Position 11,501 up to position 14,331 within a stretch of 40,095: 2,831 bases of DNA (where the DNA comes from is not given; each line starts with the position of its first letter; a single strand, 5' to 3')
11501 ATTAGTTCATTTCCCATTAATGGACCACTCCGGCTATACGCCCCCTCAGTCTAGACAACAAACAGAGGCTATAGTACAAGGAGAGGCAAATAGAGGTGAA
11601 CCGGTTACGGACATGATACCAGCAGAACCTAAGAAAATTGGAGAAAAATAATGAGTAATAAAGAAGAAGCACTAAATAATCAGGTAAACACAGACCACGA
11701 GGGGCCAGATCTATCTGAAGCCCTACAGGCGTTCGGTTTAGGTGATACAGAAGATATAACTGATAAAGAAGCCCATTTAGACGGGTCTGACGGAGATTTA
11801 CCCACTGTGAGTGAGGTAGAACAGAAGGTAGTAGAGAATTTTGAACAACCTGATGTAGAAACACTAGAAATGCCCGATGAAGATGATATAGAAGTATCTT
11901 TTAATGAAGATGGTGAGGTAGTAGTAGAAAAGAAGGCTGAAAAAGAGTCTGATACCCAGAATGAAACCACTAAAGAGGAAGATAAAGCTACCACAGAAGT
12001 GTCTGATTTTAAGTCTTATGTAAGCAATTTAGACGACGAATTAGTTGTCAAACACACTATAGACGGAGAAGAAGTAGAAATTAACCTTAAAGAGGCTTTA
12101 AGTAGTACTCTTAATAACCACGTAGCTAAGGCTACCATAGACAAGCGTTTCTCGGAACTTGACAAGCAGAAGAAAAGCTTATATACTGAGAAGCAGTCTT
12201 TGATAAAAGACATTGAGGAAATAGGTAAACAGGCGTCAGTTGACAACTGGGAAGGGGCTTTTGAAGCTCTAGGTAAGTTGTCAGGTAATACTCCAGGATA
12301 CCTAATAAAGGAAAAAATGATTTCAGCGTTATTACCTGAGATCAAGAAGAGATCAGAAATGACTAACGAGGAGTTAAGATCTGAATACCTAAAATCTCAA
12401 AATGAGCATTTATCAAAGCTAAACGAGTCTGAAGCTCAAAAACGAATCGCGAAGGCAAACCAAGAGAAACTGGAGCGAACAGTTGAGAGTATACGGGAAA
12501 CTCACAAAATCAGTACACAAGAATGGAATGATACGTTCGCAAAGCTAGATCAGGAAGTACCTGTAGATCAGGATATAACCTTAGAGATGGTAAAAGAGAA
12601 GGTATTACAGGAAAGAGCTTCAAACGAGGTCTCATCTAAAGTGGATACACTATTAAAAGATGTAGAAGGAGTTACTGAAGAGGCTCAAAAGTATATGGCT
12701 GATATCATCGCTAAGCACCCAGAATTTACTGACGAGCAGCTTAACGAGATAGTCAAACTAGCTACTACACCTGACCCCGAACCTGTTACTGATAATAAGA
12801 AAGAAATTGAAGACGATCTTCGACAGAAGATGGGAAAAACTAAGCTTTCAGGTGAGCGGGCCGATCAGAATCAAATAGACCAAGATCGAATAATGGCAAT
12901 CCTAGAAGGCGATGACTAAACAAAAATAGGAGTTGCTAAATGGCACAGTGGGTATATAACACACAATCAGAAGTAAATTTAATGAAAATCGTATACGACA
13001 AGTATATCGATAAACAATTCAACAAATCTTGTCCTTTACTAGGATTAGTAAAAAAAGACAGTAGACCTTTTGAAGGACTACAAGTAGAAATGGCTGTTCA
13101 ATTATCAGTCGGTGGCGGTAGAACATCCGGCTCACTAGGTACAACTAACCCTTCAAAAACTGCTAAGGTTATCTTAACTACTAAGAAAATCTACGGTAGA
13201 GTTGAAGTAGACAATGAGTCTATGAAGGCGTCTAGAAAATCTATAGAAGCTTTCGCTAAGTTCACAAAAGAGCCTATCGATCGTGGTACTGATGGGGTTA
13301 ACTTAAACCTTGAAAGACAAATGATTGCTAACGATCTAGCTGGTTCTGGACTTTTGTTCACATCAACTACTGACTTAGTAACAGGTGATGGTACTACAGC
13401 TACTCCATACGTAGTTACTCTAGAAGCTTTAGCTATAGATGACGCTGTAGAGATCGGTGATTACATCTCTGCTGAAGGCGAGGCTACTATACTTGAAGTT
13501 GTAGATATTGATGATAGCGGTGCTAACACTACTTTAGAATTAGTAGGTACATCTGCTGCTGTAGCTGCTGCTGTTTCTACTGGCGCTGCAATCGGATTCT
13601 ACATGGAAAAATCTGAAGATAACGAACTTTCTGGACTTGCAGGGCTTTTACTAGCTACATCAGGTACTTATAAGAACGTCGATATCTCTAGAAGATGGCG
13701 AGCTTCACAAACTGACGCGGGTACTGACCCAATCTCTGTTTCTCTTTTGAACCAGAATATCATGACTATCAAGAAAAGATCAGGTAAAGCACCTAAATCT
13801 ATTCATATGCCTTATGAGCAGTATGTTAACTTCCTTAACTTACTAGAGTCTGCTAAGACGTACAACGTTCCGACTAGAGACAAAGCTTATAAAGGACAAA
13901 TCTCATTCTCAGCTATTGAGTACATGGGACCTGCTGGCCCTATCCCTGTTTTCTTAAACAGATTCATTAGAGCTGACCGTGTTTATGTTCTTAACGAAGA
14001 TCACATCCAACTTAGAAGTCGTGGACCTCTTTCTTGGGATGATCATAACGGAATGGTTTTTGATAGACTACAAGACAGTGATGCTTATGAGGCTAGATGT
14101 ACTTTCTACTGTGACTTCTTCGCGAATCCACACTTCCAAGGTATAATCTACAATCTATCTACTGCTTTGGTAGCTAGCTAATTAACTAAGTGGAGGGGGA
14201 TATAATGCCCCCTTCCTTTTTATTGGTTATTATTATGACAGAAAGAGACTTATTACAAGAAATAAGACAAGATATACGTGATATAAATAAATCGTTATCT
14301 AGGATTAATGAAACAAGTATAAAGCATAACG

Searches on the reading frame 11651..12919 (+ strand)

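Call 15: search_protein_families(library=phrogs, proteins=[window:11651-12919:+], max_evalue=0.001)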
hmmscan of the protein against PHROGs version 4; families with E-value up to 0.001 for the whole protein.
window:11651-12919:+ (422 aa): 0 families

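Call 65: search_protein_families(library=pfam, proteins=[window:11651-12919:+], max_evalue=0.01)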
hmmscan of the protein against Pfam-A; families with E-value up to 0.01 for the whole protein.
window:11651-12919:+ (422 aa): 1 family
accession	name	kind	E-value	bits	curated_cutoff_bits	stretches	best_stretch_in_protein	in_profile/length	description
PF03993.17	DUF349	-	0.0033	18.2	23.9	1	162-210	16-62/75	Domain of Unknown Function (DUF349)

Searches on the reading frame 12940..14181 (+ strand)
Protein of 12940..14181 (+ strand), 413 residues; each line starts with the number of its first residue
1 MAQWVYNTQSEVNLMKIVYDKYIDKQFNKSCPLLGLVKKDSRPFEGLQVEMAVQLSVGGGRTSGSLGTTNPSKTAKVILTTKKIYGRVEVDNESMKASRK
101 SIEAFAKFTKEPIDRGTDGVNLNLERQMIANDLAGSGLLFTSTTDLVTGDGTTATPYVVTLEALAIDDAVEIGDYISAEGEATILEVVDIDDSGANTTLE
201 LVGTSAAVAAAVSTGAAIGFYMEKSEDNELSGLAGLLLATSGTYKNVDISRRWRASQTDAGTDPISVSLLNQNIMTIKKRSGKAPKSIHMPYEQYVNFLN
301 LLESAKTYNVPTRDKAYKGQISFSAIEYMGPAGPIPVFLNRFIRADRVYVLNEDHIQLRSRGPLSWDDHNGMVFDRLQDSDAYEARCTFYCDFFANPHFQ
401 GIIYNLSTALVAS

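Call 15: search_protein_families(library=phrogs, proteins=[window:12940-14181:+], max_evalue=0.001)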
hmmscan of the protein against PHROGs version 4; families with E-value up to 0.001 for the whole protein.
window:12940-14181:+ (413 aa): 1 family
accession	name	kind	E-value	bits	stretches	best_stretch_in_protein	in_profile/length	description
phrog_14242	-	head and packaging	6.4e-14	52.4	1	13-390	10-371/396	major head protein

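Call 45: search_dna_similar(query=window:12940-14181:+, collection=phages, mode=protein, max_rows=15, max_evalue=0.001)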
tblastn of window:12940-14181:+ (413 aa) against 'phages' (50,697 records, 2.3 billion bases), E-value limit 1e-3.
No match.
